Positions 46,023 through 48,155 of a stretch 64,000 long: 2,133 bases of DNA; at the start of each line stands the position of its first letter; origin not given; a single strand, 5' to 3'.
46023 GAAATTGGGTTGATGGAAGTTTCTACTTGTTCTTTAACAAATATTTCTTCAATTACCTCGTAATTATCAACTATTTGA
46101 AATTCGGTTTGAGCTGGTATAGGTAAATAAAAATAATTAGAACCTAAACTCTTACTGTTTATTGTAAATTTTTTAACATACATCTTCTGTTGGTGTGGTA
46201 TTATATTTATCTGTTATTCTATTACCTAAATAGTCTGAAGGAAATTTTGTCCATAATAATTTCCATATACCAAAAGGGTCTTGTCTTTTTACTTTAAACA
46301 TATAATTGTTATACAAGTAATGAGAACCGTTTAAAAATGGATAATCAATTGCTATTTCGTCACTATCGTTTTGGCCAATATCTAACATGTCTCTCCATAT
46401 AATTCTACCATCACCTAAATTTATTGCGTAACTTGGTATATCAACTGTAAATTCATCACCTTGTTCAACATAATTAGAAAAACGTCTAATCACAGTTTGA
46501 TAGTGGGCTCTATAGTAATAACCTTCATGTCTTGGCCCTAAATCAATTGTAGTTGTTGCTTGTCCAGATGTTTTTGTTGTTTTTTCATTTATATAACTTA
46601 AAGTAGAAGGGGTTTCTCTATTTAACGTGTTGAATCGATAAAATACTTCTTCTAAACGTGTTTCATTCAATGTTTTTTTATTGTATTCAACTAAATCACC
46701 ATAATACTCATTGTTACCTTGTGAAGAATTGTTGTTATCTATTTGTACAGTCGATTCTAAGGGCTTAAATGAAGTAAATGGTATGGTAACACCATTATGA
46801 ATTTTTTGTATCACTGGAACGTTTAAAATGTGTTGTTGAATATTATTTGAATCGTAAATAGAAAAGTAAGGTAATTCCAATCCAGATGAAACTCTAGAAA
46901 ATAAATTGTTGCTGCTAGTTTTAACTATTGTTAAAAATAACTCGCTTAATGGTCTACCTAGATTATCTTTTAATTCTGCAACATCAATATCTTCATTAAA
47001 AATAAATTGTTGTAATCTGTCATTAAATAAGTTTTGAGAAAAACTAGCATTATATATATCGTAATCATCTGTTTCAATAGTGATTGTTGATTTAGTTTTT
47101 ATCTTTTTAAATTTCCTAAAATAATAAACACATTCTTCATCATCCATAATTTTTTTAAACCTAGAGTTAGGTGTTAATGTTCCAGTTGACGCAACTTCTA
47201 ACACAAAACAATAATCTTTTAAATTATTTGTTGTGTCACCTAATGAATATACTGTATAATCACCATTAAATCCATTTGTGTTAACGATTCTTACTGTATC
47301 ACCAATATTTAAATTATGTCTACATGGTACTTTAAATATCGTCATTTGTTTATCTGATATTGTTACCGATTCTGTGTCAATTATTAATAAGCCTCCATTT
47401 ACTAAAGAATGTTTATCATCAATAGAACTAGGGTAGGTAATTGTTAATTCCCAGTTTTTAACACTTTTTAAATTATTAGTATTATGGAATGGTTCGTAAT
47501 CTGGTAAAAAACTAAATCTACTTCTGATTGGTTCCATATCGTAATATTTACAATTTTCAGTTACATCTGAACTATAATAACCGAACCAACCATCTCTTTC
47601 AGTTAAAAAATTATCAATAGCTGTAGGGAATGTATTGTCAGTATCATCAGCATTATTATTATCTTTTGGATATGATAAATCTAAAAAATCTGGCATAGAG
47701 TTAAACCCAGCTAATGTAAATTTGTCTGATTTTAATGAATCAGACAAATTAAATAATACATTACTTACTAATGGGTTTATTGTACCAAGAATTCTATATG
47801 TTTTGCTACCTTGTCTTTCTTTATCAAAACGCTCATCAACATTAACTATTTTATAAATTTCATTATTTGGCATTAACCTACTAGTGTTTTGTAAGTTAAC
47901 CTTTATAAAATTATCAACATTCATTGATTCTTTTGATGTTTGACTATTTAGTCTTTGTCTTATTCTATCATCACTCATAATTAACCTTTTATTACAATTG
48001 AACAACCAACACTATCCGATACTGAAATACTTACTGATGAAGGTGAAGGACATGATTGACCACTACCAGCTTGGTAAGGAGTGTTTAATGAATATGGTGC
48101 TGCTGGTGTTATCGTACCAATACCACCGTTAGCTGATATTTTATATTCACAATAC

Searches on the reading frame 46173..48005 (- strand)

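Call 12: search_protein_families(library=pfam, proteins=[window:46173-48005:-], max_evalue=0.01)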
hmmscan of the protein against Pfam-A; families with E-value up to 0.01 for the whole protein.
window:46173-48005:- (610 aa): 1 family
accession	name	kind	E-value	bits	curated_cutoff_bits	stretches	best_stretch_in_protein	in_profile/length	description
PF15936.10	DUF4749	-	0.0097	17.1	28.7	0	11-75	15-80/93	Domain of unknown function (DUF4749)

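Call 13: search_protein_families(library=phrogs, proteins=[window:46173-48005:-], max_evalue=0.01)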
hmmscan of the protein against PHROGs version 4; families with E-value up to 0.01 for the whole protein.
window:46173-48005:- (610 aa): 0 families
